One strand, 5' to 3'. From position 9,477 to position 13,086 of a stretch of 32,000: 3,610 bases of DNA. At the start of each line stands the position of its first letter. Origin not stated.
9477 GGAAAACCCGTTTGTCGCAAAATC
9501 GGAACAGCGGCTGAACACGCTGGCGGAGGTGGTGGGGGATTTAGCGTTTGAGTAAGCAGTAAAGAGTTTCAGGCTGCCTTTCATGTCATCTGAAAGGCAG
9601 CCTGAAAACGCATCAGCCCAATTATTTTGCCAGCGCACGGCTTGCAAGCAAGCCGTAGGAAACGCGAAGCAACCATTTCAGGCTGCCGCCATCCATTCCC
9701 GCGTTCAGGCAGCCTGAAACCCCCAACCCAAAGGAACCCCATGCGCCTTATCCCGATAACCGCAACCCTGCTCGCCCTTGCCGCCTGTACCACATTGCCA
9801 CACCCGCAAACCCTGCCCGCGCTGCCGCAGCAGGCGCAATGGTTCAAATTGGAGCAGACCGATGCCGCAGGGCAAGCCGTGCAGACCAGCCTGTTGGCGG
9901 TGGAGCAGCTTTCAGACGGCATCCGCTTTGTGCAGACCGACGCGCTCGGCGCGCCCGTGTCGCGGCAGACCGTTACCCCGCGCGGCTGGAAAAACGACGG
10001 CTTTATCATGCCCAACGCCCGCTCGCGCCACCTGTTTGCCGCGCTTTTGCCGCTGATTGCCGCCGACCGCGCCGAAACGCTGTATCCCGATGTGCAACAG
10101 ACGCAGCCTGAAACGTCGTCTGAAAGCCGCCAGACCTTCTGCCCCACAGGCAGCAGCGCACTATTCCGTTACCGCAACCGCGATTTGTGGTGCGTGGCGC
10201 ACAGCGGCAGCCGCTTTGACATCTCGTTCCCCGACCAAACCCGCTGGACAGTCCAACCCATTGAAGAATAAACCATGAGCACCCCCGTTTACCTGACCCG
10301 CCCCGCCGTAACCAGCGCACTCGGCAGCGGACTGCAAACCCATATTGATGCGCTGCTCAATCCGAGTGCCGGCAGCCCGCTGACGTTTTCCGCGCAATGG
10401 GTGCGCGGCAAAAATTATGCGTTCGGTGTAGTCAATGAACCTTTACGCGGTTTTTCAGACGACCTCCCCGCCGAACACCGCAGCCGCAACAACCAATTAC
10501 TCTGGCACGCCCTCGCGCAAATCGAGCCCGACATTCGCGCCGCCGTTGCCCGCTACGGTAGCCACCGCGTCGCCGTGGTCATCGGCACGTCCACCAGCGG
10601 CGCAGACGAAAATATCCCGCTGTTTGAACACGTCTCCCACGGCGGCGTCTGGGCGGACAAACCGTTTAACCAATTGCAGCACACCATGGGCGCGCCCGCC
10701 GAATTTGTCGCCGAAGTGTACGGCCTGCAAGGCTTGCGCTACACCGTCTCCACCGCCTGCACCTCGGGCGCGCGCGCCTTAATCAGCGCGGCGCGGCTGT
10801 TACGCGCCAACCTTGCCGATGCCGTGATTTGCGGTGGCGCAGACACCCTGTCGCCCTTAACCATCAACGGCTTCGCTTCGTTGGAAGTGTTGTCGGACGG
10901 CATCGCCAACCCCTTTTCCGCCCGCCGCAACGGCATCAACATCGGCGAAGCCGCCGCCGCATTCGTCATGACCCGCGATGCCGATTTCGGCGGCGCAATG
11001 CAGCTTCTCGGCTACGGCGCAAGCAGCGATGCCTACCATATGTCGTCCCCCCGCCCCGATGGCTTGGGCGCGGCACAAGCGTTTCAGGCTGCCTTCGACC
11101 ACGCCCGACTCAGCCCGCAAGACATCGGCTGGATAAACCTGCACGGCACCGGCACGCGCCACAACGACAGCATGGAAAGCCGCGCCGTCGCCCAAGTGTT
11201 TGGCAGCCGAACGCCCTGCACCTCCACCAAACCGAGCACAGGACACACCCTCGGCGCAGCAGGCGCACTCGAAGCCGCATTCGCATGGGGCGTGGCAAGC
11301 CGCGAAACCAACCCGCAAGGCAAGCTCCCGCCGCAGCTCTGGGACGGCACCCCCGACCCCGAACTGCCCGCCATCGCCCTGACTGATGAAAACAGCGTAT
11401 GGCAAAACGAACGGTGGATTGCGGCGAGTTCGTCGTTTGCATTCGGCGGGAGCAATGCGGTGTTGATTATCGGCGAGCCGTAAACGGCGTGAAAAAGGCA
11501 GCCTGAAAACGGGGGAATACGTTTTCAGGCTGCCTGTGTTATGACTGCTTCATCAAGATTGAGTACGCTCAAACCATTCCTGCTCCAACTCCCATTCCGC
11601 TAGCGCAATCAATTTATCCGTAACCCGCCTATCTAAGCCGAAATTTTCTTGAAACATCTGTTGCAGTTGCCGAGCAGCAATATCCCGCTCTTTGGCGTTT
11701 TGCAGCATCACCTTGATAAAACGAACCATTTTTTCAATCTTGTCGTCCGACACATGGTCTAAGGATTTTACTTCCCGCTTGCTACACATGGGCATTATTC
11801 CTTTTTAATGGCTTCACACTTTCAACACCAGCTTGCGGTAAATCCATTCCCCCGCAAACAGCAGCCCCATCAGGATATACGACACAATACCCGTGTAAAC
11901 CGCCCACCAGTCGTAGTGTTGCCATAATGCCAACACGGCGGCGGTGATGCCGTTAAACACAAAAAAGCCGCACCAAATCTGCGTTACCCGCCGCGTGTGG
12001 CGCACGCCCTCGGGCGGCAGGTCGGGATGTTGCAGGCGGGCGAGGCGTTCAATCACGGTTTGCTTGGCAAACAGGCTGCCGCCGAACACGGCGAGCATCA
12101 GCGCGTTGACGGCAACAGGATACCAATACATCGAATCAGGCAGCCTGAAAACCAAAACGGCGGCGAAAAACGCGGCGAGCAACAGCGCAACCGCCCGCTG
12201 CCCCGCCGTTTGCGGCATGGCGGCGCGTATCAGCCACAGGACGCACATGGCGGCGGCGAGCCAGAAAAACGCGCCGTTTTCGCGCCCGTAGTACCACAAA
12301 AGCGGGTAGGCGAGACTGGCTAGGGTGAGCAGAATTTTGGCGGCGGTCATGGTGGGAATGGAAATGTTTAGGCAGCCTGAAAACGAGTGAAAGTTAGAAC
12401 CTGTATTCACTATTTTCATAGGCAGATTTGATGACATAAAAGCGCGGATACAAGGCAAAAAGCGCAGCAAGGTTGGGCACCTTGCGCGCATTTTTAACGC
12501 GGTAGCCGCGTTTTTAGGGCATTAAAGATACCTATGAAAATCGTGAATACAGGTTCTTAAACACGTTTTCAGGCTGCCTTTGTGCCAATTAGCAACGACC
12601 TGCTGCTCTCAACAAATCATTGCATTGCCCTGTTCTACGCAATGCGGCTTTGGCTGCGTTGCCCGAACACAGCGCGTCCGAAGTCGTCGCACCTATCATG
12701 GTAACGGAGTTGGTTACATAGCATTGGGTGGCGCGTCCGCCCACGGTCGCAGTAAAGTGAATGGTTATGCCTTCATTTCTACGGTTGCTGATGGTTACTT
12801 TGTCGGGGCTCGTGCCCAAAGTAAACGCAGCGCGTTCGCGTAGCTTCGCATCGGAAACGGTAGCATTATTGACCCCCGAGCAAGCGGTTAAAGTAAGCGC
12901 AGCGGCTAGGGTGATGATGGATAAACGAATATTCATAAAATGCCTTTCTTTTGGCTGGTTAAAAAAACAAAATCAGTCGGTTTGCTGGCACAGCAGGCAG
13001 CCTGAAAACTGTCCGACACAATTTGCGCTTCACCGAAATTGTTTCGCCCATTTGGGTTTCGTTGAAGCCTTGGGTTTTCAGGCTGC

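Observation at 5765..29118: Complete aryl-polyene type II PKS cluster joined to darA/darB, predicting a flexirubin/arcuflavin-like APE-DAR pigment in a Kingella-like oral Neisseriaceae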

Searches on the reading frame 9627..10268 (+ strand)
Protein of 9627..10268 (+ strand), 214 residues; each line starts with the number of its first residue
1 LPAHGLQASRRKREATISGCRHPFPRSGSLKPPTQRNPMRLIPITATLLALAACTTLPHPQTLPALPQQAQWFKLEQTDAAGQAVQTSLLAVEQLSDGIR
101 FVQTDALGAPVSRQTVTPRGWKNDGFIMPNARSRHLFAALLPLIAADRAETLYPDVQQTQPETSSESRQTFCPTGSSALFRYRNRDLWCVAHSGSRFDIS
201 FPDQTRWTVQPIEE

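Call 3: search_protein_families(library=pfam, proteins=[window:9627-10268:+], max_evalue=0.01)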
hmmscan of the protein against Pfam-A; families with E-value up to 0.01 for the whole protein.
window:9627-10268:+ (214 aa): 0 families

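Call 9: search_protein_families(library=ncbifam, proteins=[window:9627-10268:+], max_evalue=0.001)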
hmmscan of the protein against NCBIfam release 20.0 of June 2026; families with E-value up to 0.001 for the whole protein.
window:9627-10268:+ (214 aa): 0 families

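Call 37: search_protein_families(library=pfam, proteins=[window:9741-10268:+], max_evalue=1)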
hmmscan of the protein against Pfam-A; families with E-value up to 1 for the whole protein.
seq(176 aa): 0 families

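Call 70: find_homologous_proteins(query=window:9741-10268:+, max_evalue=0.001)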
Query seq(176 aa) (176 aa): 49 proteins with E <= 0.001 among 603 candidates.
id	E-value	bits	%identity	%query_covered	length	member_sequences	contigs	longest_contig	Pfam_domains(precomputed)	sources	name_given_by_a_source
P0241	1.9e-110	384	98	100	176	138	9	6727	-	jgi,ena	-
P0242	1.6e-100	352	89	100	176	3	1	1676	-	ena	-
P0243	1.4e-99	349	88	100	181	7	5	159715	-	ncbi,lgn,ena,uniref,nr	ncbi:hypothetical protein [Neisseria bacilliformis]|uniref:hypothetical protein n=1 Tax=Neisseria ba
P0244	4.1e-95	334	85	100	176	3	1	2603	-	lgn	-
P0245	6.6e-88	311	83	89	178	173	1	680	-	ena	-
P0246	7.6e-88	311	77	100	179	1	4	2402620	-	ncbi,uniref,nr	ncbi:Uncharacterised protein [Kingella potus]|uniref:Lipoprotein n=1 Tax=Kingella potus TaxID=265175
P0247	1.4e-77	277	75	89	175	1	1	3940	-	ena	-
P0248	2.1e-77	277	72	100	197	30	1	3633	-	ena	-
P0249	2.8e-74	267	76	89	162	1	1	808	-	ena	-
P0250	1.5e-68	248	70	90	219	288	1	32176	-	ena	-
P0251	2.7e-67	244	69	90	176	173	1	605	-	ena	-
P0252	3.8e-67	243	69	90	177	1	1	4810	-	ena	-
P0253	6.5e-67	243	67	89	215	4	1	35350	-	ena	-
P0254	2.1e-66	241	68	90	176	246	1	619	-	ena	-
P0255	6.5e-65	236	61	100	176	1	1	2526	-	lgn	-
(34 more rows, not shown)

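Call 73: find_encoding_contigs(protein=P0243, flank=10000, max_places=1)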
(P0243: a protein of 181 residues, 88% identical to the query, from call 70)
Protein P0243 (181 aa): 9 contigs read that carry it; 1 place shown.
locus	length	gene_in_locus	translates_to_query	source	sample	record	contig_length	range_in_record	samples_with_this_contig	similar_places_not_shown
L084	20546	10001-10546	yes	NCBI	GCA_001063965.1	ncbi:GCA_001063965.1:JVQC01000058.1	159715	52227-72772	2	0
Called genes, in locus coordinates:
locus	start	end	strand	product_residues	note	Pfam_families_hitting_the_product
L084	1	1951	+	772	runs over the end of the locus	-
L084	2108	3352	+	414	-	PF01266:DAO (faint), PF01494:FAD_binding_3, PF04820:Trp_halogenase, PF07992:Pyr_redox_2 (faint), PF12831:FAD_oxidored, PF13450:NAD_binding_8 (weak), PF04820:Trp_halogenase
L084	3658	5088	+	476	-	PF02321:OEP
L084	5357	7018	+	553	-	PF07690:MFS_1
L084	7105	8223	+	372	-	PF00364:Biotin_lipoyl (faint), PF25917:BSH_RND, PF25919:BSH_CusB, PF25984:BSH_YknX (faint), PF25954:Beta-barrel_RND_2 (weak), PF25963:Beta-barrel_AAEA (weak), PF25990:Beta-barrel_YknX (weak)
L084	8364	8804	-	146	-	-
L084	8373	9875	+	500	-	PF03466:LysR_substrate, PF02517:Rce1-like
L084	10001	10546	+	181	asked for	-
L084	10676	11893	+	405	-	PF00109:ketoacyl-synt, PF02801:Ketoacyl-synt_C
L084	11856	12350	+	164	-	-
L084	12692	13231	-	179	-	-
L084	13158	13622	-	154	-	-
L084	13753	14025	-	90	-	-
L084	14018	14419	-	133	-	PF07332:Phage_holin_3_6 (weak)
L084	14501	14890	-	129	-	PF19029:DUF883_C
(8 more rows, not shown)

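Call 76: predict_structure(alignment_id=A2)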
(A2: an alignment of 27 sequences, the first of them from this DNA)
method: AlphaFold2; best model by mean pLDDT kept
length: 176 residues; sequences in the alignment: 27
mean_pLDDT: 85.1   pTM: 0.81
mean pLDDT of the five models: 85.1, 85.0, 84.0, 83.8, 83.7
residues with pLDDT >= 90: 92; 70-90: 57; 50-70: 21; < 50: 6
segments of 3 or more residues with pLDDT < 50: 11-15
pLDDT, mean of each block of 10 residues (from residue 1): 54 58 88 95 89 95 95 93 86 92 86 83 74 83 91 92 92 86
secondary structure, 60 per line:
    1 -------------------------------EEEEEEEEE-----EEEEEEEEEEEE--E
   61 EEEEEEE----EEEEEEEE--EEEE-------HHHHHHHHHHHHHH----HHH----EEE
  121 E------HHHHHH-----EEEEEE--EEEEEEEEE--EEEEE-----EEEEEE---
elements in order: E32-40 E46-57 E60-67 E72-79 E82-85 H93-106 E118-121 H128-133 E139-144 E147-155 E158-162 E168-173

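Call 78: fold_search(model_id=the predicted structure, library=pdb)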
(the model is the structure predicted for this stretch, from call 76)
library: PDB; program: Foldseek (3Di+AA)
matches with E <= 10: 1216; with E <= 0.001: 21
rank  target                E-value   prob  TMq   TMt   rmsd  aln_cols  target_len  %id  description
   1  2zpc                  4.3e-05  1.00  0.41  0.40   6.0       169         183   12  Crystal structure of the R43L mutant of LolA in the closed form (released 2008-08-05)
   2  4ki3_K                2.3e-04  1.00  0.38  0.39   8.5       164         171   10  1.70 Angstrom resolution crystal structure of outer-membrane lipoprotein carrier protein (lolA) from Yersinia pestis C (released 2013-05-15)
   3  8cm1                  2.9e-04  1.00  0.47  0.46   9.2       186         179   11  Lol B - Localization of lipoprotein B from Vibrio cholera (released 2023-06-21)
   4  4ki3_A                3.2e-04  1.00  0.40  0.40   7.7       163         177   10  1.70 Angstrom resolution crystal structure of outer-membrane lipoprotein carrier protein (lolA) from Yersinia pestis C (released 2013-05-15)
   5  4ki3_D                3.4e-04  1.00  0.40  0.40   6.4       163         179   11  1.70 Angstrom resolution crystal structure of outer-membrane lipoprotein carrier protein (lolA) from Yersinia pestis C (released 2013-05-15)
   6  1iwm_A                3.6e-04  1.00  0.44  0.43   8.6       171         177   12  Crystal Structure of the Outer Membrane Lipoprotein Receptor, LolB (released 2003-07-15)
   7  4ki3_L                4.2e-04  1.00  0.37  0.37   8.4       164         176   10  1.70 Angstrom resolution crystal structure of outer-membrane lipoprotein carrier protein (lolA) from Yersinia pestis C (released 2013-05-15)
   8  9rlg_L                4.2e-04  1.00  0.36  0.34  12.3       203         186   12  LolCDE complex with LolB lipoprotein (released 2026-01-21)
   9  7z6x                  4.5e-04  1.00  0.38  0.37   7.0       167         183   14  Complex of E. coli LolA R43L mutant and lipoprotein (released 2022-09-07)
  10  7z6w                  5.0e-04  1.00  0.37  0.35   8.5       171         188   13  Complex of E. coli LolA and lipoprotein (released 2022-09-07)
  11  4ki3_G                5.3e-04  1.00  0.41  0.40   7.6       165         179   10  1.70 Angstrom resolution crystal structure of outer-membrane lipoprotein carrier protein (lolA) from Yersinia pestis C (released 2013-05-15)
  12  8v1k_A                5.9e-04  1.00  0.41  0.40   7.3       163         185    9  Crystal structure of outer membrane lipoprotein carrier protein (LolA) from Francisella tularensis (released 2023-11-29)
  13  6f3z_B                5.9e-04  1.00  0.37  0.35   8.4       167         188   12  Complex of E. coli LolA and periplasmic domain of LolC (released 2018-07-25)
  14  4ki3_E                5.9e-04  1.00  0.37  0.38   8.6       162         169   10  1.70 Angstrom resolution crystal structure of outer-membrane lipoprotein carrier protein (lolA) from Yersinia pestis C (released 2013-05-15)
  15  7arm_A                5.9e-04  1.00  0.34  0.33   9.6       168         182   11  LolCDE in complex with lipoprotein and LolA (released 2021-04-07)
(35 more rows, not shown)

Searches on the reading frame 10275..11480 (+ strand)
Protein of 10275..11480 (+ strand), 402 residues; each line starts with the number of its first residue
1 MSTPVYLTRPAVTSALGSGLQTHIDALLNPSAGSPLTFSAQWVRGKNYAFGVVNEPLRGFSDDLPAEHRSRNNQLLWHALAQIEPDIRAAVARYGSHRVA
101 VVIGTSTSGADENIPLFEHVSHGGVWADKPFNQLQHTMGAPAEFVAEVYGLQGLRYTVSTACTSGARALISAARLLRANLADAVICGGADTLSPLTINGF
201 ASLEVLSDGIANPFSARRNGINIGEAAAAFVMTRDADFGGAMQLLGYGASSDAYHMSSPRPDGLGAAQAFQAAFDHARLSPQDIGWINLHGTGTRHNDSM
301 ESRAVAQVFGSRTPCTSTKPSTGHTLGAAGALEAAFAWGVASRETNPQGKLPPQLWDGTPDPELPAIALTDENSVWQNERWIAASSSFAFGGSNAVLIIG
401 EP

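Call 3: search_protein_families(library=pfam, proteins=[window:10275-11480:+], max_evalue=0.01)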
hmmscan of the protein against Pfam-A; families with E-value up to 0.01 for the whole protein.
window:10275-11480:+ (402 aa): 4 families
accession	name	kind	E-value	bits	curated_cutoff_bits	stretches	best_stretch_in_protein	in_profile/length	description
PF02801.28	Ketoacyl-synt_C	-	1.1e-25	90.4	20.8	1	244-337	4-103/119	Beta-ketoacyl synthase, C-terminal domain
PF00109.32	ketoacyl-synt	-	8.6e-20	71.8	20.8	1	95-236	112-250/252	Beta-ketoacyl synthase, N-terminal domain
PF00108.29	Thiolase_N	-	0.00035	20.5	26.4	1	156-195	79-118/260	Thiolase, N-terminal domain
PF08545.16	ACP_syn_III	-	0.0021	18.4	24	0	158-236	3-65/80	3-Oxoacyl-[acyl-carrier-protein (ACP)] synthase III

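Call 9: search_protein_families(library=ncbifam, proteins=[window:10275-11480:+], max_evalue=0.001)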
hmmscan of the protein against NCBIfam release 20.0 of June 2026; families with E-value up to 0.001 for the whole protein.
window:10275-11480:+ (402 aa): 24 families
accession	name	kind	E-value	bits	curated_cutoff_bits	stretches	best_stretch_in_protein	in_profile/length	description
NF006618.0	PRK09185.1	subfamily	1.8e-134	448.7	407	1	2-401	2-392/394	beta-ketoacyl-ACP synthase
NF005589.0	PRK07314.1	subfamily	5.2e-56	190.1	387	1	74-400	76-410/413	beta-ketoacyl-ACP synthase II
TIGR03150.1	fabF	equivalog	6.3e-56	189.8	493.75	1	90-399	89-406/407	beta-ketoacyl-ACP synthase II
NF006587.0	PRK09116.1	equivalog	3.1e-53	181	470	1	101-399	103-404/408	beta-ketoacyl-ACP synthase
NF004970.0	PRK06333.1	subfamily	3.1e-50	171.3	525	1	12-399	13-419/424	beta-ketoacyl-ACP synthase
NF004618.0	PRK05952.1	equivalog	2.5e-47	161.6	455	1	97-400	79-381/384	beta-ketoacyl-ACP synthase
NF058662.1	cispenta_AmcF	equivalog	1.3e-45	156.1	325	1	5-399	2-367/369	cispentacin biosynthesis acyltransferase subunit AmcF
NF005076.0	PRK06501.1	equivalog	2.6e-41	141.9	629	1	136-400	149-421/425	beta-ketoacyl-ACP synthase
NF006274.0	PRK08439.1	equivalog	1.4e-40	139.4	621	1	144-399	144-403/406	beta-ketoacyl-ACP synthase II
NF005916.1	PRK07910.1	equivalog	1.9e-39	135.8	560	1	96-401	105-417/418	KasA/KasB family beta-ketoacyl-ACP synthase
NF006434.0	PRK08722.1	equivalog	2.3e-34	119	759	1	91-399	93-411/414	beta-ketoacyl-ACP synthase II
NF005490.0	PRK07103.1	equivalog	1.7e-32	113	445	1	4-399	5-410/414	polyketide beta-ketoacyl:acyl carrier protein synthase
NF005935.0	PRK07967.1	equivalog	6.4e-27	94.4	630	1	95-399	94-401/406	beta-ketoacyl-ACP synthase I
NF045894.1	PKS_plus_SDR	equivalog_domain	1.2e-21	76.2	1740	1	145-401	156-426/1515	type I polyketide synthase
NF040607.1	mycolic_Pks13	equivalog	4.9e-21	74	2100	1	127-401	236-525/1680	polyketide synthase Pks13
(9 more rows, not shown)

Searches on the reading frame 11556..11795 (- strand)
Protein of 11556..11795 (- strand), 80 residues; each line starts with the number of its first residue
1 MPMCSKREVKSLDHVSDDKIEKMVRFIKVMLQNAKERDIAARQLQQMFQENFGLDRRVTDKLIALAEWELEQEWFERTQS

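Call 37: search_protein_families(library=pfam, proteins=[window:11556-11795:-], max_evalue=1)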
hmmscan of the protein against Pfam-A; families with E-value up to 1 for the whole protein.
window:11556-11795:- (80 aa): 1 family
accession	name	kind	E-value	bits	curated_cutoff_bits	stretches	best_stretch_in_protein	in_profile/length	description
PF20993.2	CENPH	-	0.027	15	27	1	23-79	75-119/175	CENPH protein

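Call 58: search_protein_families(library=padloc, proteins=[window:11556-11795:-], max_evalue=0.01)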
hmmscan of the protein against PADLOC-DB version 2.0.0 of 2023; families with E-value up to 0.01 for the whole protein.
window:11556-11795:- (80 aa): 0 families

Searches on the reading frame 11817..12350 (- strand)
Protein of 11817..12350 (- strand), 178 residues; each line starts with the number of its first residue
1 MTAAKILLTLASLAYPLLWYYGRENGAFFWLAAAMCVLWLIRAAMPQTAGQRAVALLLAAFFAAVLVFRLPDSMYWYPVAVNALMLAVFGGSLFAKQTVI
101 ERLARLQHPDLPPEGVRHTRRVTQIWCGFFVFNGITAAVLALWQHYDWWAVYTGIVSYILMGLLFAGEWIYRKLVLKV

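Call 37: search_protein_families(library=pfam, proteins=[window:11817-12350:-], max_evalue=1)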
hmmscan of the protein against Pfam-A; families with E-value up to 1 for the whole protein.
seq(178 aa): 2 families
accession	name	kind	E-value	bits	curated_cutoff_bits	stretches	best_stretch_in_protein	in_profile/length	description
PF04279.20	IspA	-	0.00023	21.9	28.7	1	32-172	34-171/176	Intracellular septation protein A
PF03203.19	MerC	-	0.11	13.6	27.6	1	119-167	35-83/108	MerC mercury resistance protein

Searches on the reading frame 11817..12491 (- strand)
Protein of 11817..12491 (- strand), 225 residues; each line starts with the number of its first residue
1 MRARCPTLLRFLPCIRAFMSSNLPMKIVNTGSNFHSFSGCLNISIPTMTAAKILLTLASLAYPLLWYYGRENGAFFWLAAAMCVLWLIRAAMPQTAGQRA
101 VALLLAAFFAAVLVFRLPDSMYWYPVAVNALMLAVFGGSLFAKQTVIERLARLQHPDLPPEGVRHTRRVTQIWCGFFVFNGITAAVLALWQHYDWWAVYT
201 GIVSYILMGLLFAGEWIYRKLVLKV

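Call 3: search_protein_families(library=pfam, proteins=[window:11817-12491:-], max_evalue=0.01)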
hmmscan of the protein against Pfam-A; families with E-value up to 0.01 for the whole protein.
window:11817-12491:- (225 aa): 1 family
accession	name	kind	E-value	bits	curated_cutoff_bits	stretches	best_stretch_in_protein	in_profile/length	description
PF04279.20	IspA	-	0.00032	21.4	28.7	1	79-219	34-171/176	Intracellular septation protein A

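Call 9: search_protein_families(library=ncbifam, proteins=[window:11817-12491:-], max_evalue=0.001)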
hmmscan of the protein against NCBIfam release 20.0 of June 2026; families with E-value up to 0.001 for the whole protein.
window:11817-12491:- (225 aa): 0 families

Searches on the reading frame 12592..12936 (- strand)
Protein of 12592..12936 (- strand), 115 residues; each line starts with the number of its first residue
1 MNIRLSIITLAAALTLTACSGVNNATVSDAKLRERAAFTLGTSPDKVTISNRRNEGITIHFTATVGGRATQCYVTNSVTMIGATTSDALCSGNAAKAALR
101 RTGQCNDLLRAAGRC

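Call 3: search_protein_families(library=pfam, proteins=[window:12592-12936:-], max_evalue=0.01)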
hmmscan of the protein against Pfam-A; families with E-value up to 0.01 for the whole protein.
window:12592-12936:- (115 aa): 0 families

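Call 37: search_protein_families(library=pfam, proteins=[window:12592-12936:-], max_evalue=1)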
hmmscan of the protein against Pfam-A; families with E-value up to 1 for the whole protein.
window:12592-12936:- (115 aa): 1 family
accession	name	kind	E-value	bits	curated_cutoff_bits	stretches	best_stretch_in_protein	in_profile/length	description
PF07369.16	DUF1488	-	0.22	12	22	1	58-78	15-35/82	Protein of unknown function (DUF1488)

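Call 58: search_protein_families(library=padloc, proteins=[window:12592-12936:-], max_evalue=0.01)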
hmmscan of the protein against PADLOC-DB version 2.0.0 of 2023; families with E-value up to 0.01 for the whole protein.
window:12592-12936:- (115 aa): 0 families
